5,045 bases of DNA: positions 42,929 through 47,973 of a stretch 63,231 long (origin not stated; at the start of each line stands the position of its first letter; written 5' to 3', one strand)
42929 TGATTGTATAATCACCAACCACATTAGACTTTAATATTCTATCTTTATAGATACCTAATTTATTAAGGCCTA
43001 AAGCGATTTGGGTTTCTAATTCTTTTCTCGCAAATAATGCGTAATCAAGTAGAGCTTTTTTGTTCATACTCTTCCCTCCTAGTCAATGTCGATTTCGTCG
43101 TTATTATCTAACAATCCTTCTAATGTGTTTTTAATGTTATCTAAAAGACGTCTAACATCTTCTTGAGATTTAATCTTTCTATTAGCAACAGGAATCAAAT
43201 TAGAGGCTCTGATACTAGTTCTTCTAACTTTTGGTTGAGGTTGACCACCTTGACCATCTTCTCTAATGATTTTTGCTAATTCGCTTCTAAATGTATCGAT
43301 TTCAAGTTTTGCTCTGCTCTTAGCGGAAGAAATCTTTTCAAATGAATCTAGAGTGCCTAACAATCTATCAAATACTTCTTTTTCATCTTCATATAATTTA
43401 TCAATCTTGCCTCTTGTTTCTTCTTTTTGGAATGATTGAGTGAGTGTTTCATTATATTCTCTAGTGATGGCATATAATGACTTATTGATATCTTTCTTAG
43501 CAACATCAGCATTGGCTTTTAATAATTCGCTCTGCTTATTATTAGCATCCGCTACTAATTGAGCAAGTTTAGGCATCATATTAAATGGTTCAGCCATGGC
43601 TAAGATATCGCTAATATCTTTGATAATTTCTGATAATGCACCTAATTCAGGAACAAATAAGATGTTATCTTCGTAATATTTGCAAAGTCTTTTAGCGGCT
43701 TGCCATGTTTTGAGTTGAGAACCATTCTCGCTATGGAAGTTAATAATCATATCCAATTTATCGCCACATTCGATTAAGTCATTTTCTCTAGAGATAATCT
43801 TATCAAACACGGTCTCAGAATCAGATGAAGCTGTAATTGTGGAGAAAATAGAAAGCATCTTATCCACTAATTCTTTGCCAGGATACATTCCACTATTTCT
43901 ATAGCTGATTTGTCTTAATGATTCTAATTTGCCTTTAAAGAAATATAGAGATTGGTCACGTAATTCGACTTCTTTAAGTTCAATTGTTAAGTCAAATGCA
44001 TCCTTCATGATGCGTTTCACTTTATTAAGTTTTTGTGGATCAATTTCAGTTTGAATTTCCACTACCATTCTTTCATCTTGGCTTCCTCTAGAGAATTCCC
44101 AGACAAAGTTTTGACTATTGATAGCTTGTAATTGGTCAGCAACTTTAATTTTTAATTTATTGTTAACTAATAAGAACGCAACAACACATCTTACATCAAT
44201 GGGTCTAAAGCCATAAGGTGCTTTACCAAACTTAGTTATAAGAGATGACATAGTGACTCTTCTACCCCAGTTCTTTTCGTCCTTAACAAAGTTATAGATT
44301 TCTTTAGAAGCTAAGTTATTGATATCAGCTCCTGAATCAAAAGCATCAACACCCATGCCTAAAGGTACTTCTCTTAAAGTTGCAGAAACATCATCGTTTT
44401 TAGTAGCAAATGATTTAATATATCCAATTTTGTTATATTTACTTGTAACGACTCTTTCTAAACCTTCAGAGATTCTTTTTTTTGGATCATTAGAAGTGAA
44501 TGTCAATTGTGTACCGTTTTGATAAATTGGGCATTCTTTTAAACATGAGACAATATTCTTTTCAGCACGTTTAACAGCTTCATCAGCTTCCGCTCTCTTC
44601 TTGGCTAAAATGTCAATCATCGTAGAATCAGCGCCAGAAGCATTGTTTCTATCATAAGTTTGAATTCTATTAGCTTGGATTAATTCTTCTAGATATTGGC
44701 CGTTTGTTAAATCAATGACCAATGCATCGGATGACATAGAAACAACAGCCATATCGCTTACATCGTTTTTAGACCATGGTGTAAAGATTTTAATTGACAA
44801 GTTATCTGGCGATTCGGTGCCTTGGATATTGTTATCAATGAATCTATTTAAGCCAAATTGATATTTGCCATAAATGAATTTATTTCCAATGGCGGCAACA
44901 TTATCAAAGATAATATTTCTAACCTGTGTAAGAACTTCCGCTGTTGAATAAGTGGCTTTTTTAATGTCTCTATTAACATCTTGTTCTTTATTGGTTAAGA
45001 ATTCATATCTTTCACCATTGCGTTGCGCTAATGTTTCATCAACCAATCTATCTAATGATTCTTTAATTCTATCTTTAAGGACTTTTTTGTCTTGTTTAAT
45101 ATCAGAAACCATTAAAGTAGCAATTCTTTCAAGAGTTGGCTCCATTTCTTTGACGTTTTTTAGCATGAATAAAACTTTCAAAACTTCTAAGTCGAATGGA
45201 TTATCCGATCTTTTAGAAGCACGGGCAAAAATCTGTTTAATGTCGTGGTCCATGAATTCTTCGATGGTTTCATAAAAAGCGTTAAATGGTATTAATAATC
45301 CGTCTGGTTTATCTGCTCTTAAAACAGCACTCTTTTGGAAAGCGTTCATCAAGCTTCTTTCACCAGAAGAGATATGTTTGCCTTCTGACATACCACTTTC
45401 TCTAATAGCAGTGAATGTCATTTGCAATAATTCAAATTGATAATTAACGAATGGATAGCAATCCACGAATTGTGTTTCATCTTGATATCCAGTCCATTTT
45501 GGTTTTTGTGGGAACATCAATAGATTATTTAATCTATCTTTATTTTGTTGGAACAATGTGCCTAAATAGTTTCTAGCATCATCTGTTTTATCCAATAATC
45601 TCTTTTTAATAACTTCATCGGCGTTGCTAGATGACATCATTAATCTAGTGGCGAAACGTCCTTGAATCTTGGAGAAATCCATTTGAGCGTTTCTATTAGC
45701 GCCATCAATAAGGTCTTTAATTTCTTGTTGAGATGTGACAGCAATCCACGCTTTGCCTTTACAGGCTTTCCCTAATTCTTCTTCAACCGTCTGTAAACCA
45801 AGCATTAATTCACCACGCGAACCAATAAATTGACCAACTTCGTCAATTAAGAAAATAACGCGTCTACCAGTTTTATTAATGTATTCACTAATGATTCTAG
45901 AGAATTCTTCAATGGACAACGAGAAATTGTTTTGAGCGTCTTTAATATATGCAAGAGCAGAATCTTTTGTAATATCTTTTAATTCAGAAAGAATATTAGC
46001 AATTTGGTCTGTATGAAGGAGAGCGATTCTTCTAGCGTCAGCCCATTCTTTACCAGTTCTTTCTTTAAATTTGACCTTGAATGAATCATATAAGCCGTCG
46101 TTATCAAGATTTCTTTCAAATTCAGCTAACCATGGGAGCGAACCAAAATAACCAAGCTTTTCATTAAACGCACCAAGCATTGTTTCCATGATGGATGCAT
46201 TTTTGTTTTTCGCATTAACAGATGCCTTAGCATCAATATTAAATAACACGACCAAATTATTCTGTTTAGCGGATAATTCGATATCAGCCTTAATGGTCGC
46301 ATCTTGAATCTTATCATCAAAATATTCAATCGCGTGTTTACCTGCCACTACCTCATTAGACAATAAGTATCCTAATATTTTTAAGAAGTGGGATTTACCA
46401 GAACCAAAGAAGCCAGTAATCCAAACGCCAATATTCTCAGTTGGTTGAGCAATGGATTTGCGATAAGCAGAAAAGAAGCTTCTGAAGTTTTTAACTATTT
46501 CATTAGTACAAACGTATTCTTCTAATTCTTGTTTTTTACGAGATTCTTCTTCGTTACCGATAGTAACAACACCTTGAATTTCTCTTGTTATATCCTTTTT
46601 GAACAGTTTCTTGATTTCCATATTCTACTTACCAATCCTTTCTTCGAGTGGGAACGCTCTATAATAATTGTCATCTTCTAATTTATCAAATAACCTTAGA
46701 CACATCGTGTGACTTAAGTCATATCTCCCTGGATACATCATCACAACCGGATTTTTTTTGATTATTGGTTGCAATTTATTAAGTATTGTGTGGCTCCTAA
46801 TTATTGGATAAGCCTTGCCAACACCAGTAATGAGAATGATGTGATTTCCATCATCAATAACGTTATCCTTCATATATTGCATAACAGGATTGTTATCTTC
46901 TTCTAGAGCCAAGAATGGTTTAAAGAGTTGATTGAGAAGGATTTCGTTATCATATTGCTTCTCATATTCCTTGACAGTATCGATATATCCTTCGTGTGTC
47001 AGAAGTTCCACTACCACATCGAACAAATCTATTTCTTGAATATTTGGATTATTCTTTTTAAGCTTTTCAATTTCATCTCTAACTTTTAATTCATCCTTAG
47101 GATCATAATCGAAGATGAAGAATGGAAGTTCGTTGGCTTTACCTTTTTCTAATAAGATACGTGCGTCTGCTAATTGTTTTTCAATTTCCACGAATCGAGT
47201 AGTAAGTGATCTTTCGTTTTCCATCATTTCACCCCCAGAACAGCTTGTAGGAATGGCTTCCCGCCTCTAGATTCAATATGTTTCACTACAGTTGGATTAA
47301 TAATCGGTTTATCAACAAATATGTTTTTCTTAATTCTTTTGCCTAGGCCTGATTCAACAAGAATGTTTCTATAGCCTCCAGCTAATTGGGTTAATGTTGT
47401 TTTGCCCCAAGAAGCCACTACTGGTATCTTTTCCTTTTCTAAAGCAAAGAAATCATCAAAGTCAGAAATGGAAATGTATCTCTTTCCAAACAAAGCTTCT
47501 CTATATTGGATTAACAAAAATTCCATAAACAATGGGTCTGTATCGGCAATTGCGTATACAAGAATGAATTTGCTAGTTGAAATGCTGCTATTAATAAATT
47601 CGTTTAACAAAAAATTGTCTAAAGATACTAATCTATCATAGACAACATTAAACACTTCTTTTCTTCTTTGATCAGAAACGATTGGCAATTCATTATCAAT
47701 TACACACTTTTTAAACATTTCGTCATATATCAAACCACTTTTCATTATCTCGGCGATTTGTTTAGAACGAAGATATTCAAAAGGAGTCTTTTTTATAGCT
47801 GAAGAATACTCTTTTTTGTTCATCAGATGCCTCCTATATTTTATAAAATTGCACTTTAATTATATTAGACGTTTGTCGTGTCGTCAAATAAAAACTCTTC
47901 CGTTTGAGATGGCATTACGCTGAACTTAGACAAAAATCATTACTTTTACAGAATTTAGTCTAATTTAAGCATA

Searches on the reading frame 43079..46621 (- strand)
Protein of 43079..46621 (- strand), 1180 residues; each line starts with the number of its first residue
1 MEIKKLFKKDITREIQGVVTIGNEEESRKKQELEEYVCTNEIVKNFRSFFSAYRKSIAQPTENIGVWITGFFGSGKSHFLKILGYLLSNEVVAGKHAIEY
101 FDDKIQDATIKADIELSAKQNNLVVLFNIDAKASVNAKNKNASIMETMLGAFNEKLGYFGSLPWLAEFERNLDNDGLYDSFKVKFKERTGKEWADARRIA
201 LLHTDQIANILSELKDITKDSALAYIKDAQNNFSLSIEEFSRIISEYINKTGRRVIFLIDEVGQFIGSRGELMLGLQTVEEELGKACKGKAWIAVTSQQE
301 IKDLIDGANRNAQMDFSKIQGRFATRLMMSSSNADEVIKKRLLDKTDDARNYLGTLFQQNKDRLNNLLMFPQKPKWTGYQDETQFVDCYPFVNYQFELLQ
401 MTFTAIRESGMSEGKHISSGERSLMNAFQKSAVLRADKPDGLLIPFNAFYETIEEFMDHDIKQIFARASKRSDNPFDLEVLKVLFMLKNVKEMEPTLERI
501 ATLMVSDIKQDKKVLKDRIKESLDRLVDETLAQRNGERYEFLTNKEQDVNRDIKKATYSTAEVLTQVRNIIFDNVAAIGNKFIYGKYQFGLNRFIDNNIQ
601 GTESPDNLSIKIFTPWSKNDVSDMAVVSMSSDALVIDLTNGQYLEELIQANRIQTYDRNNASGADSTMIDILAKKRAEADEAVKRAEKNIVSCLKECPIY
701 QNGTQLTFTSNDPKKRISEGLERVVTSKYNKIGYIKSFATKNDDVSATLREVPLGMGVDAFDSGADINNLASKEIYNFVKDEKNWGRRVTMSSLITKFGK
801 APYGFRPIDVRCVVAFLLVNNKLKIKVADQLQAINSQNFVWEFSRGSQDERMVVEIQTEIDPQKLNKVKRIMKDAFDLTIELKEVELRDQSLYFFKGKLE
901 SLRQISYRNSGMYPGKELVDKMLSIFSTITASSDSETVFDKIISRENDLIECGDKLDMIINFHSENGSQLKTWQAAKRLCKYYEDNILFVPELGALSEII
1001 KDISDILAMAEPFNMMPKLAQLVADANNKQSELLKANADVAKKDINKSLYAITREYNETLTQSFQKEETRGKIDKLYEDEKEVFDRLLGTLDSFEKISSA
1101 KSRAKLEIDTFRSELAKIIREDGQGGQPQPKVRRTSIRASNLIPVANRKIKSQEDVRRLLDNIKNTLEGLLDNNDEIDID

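Call 5: search_protein_families(library=pfam, proteins=[window:43079-46621:-], max_evalue=0.01)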
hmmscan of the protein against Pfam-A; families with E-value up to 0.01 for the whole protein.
window:43079-46621:- (1180 aa): 5 families
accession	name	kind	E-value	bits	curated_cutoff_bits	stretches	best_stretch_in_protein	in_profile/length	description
PF25796.1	BREX_BrxC_4th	-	2.3e-28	99.3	27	1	559-723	4-172/173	BREX ATP-binding protein BrxC 4th domain with six-stranded beta sheet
PF25791.1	BREX_BrxC_wHTH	-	1.6e-18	67.2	27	1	731-855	1-123/126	BREX ATP-binding protein BrxC winged helix-turn-helix domain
PF25792.1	BREX_BrxC_helical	-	7.5e-17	62.2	27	1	865-986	2-122/123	BREX ATP-binding protein BrxC alpha helical domain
PF01637.24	ATPase_2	-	0.0036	17.6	33.2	1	205-303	66-162/225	ATPase domain predominantly from Archaea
PF09820.16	AAA-ATPase_like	-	0.0057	16.9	26.1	0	145-266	48-153/201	Predicted AAA-ATPase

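Call 6: search_protein_families(library=padloc, proteins=[window:43079-46621:-], max_evalue=0.01)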
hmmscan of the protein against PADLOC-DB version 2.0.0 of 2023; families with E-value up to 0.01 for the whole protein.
window:43079-46621:- (1180 aa): 14 families
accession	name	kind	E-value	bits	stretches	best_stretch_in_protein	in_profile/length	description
PDLC02471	BrxC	-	0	1084.5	1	1-1179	1-1189/1190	BrxC-PglY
PDLC02479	BrxC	-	8.6e-225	747.6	1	1-1178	1-1171/1172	BrxC-PglY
PDLC02491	BrxC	-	2.4e-138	460.6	1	1-739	5-767/794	BrxC-PglY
PDLC02476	BrxC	-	6.8e-78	260.4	1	3-551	6-553/1180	BrxC-PglY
PDLC02483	BrxC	-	3.1e-70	235.4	1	1-565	3-575/1212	BrxC-PglY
PDLC02484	BrxC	-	1.4e-62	210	1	3-882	5-906/1186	BrxC-PglY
PDLC02493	BrxC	-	7.7e-50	168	1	1-403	2-394/1215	BrxC-PglY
PDLC02486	BrxC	-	1.1e-47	160.5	2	1-553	1-566/1207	BrxC-PglY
PDLC02489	BrxC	-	5.7e-41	138.6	1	1-1177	1-1143/1146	BrxC-PglY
PDLC02474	BrxC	-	9.1e-29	98.1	2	237-554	246-581/1223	BrxC-PglY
PDLC02488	BrxC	-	2.8e-16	56.7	2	28-128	30-122/1240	BrxC-PglY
PDLC02779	SspC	-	2.9e-08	30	2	231-391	156-321/1054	SspC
PDLC02481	BrxC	-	0.0028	13.7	1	22-90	22-89/1192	BrxC-PglY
PDLC02492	BrxC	-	0.0037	14.6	0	908-1033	98-220/377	BrxC-PglY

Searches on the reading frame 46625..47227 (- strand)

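Call 5: search_protein_families(library=pfam, proteins=[window:46625-47227:-], max_evalue=0.01)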
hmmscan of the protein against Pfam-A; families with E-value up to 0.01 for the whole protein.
window:46625-47227:- (200 aa): 1 family
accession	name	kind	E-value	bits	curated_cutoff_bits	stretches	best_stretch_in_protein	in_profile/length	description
PF08747.16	BrxB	-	1.4e-35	122.5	26.8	1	65-194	2-124/124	BREX protein BrxB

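Call 6: search_protein_families(library=padloc, proteins=[window:46625-47227:-], max_evalue=0.01)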
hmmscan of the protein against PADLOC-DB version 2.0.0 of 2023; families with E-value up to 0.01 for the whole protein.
window:46625-47227:- (200 aa): 9 families
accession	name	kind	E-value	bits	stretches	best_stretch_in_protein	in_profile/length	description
PDLC02463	BrxB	-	4e-57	191.4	1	7-195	4-190/193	BrxB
PDLC02466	BrxB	-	2.9e-26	90.5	1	11-193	7-183/185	BrxB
PDLC02468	BrxB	-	5.4e-20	70.2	1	65-193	3-129/135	BrxB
PDLC02459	BrxB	-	2.8e-15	54.6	1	32-190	27-199/203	BrxB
PDLC02461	BrxB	-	1.4e-13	49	1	18-191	18-194/200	BrxB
PDLC02462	BrxB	-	6.7e-10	37.2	1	33-194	26-198/202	BrxB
PDLC02469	BrxB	-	2.2e-08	32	1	39-195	32-179/184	BrxB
PDLC02467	BrxB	-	3.6e-06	24.9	1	34-198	26-187/193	BrxB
PDLC02464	BrxB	-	0.00042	18.4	1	127-190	15-75/79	BrxB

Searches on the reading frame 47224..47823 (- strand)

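Call 5: search_protein_families(library=pfam, proteins=[window:47224-47823:-], max_evalue=0.01)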
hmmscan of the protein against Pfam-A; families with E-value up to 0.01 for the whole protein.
window:47224-47823:- (199 aa): 1 family
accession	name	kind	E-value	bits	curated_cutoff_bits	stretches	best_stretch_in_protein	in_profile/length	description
PF08849.17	BrxA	-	1.1e-30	107.2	23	1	4-186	1-183/184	BrxA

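Call 6: search_protein_families(library=padloc, proteins=[window:47224-47823:-], max_evalue=0.01)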
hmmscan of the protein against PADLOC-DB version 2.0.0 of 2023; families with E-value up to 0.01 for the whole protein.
window:47224-47823:- (199 aa): 9 families
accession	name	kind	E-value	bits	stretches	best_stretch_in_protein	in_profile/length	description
PDLC02451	BrxA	-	1.3e-41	140.9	1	1-198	2-200/201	BrxA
PDLC02447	BrxA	-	8.2e-18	62.9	1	3-198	2-198/199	BrxA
PDLC02452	BrxA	-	8.1e-12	43.2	1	5-196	2-192/204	BrxA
PDLC02438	BrxA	-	1.9e-07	29.2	1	15-161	14-161/200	BrxA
PDLC02440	BrxA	-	4.9e-06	24.5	1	17-174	16-173/199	BrxA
PDLC02441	BrxA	-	6.3e-05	20.9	1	3-166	13-177/209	BrxA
PDLC02457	BrxA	-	0.0001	20.1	1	20-194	22-196/201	BrxA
PDLC02445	BrxA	-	0.00091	17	1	1-166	2-173/262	BrxA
PDLC02439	BrxA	-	0.001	16.7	1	2-159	3-161/200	BrxA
